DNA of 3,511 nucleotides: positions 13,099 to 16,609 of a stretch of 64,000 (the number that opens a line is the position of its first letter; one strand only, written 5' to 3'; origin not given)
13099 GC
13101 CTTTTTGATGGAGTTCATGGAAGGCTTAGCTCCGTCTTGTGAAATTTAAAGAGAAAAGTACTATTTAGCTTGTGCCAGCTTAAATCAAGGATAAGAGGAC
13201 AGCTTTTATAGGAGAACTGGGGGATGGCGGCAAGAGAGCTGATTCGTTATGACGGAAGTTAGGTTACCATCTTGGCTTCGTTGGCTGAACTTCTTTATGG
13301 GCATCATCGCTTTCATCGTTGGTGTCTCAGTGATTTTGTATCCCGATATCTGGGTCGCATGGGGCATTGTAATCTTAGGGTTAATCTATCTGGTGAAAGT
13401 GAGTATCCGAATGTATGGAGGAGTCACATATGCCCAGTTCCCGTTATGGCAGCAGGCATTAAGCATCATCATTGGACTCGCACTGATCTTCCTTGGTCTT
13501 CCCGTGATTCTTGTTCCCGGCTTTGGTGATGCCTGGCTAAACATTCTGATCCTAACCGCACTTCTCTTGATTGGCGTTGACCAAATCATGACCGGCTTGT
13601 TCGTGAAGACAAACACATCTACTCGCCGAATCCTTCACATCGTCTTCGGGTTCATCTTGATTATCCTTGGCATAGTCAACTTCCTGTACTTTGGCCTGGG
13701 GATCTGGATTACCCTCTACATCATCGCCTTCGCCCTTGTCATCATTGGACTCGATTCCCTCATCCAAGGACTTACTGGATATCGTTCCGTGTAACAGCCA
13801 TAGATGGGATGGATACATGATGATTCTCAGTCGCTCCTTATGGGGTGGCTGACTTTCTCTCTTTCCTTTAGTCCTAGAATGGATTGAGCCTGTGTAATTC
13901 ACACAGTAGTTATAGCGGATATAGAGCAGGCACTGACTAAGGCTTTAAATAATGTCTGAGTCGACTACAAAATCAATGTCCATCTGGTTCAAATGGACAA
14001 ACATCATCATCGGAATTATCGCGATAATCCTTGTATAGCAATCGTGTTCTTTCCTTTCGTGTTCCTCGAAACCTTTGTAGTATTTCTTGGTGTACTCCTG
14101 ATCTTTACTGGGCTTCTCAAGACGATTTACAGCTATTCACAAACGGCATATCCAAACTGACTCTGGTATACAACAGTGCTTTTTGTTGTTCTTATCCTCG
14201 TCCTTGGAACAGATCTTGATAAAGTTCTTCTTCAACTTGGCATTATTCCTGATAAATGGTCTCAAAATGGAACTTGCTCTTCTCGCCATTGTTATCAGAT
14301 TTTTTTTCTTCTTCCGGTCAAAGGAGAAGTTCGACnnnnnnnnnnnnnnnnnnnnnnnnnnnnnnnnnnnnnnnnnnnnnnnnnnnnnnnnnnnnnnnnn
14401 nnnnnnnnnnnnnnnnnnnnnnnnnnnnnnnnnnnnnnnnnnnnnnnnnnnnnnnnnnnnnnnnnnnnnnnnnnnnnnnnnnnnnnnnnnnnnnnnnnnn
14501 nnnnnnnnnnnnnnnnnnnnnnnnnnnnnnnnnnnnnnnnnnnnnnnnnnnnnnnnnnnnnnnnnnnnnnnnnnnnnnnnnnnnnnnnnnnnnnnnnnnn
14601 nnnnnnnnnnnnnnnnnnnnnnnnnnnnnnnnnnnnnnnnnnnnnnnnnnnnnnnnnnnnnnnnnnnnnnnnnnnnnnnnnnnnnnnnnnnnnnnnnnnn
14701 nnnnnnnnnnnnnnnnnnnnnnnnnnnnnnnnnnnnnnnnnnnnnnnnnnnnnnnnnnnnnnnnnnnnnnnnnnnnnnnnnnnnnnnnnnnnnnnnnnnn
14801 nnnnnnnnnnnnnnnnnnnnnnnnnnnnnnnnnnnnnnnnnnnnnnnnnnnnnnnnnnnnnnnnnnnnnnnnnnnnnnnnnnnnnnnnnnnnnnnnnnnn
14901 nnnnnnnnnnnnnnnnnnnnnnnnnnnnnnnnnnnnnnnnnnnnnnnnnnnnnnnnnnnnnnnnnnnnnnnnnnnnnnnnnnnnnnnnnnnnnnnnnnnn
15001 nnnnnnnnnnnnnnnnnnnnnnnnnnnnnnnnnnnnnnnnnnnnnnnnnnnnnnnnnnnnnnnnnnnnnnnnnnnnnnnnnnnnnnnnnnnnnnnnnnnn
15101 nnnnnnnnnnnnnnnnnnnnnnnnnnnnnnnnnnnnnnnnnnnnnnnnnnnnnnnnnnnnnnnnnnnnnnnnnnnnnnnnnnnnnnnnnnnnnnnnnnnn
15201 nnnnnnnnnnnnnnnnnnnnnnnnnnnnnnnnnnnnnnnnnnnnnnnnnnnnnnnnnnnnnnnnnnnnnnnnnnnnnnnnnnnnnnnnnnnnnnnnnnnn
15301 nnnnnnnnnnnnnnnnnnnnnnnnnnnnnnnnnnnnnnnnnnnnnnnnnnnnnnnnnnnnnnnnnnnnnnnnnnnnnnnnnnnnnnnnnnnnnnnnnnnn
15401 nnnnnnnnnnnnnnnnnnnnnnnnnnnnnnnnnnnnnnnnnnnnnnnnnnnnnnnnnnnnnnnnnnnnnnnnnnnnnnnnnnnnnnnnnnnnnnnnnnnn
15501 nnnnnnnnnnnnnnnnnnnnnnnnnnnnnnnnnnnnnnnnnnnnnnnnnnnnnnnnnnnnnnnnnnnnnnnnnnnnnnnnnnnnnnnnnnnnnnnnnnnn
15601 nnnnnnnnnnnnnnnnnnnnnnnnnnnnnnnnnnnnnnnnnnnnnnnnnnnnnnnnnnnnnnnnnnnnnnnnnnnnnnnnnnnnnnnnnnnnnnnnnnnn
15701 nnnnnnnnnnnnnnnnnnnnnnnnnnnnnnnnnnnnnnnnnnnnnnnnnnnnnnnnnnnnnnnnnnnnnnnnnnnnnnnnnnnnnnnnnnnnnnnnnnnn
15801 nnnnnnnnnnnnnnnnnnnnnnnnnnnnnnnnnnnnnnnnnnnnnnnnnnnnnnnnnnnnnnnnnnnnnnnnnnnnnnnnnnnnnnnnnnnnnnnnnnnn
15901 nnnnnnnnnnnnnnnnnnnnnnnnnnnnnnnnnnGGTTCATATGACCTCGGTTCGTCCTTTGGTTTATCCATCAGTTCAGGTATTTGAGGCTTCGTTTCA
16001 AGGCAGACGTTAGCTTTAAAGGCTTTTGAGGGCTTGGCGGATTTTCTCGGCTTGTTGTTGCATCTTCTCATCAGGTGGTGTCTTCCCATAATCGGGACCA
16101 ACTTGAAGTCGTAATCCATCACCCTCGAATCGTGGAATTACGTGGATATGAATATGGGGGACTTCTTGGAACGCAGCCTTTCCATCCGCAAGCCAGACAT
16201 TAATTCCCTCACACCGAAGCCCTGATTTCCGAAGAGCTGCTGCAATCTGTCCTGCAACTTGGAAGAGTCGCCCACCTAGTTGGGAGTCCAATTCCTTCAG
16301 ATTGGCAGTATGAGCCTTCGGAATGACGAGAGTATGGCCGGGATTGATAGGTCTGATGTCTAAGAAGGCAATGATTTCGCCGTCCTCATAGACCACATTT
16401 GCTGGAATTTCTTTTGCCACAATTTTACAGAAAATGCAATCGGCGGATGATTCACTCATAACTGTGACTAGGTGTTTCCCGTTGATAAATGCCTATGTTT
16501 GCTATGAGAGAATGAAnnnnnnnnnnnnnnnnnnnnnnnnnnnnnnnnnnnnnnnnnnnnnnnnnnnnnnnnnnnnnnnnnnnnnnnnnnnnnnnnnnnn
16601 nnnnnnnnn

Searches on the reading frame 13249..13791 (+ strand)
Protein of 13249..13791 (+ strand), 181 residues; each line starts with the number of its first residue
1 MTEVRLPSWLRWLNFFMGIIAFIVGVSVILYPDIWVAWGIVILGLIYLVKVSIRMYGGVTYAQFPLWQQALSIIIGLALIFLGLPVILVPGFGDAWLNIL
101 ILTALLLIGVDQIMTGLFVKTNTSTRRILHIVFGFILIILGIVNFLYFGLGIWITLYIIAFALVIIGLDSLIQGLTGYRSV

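Call 15: search_protein_families(library=pfam, proteins=[window:13249-13791:+], max_evalue=0.001)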
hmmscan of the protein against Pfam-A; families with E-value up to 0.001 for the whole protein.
window:13249-13791:+ (181 aa): 1 family
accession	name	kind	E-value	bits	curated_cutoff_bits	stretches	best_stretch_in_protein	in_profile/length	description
PF03729.18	DUF308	-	5.5e-05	23.8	25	1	74-143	1-70/73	Short repeat of unknown function (DUF308)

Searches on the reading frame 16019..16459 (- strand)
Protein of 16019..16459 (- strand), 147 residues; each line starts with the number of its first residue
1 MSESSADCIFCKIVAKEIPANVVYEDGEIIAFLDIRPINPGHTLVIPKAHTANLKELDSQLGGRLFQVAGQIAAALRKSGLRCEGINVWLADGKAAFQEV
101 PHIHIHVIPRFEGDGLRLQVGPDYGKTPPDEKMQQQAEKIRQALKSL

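Call 15: search_protein_families(library=pfam, proteins=[window:16019-16459:-], max_evalue=0.001)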
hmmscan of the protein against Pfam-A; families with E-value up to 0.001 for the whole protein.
window:16019-16459:- (147 aa): 2 families
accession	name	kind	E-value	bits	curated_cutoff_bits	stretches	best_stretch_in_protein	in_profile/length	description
PF01230.28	HIT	-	2.7e-28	98.9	21.5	1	16-112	2-97/98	HIT domain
PF11969.13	DcpS_C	-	2.4e-15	57.4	24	1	8-115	2-108/114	Scavenger mRNA decapping enzyme C-term binding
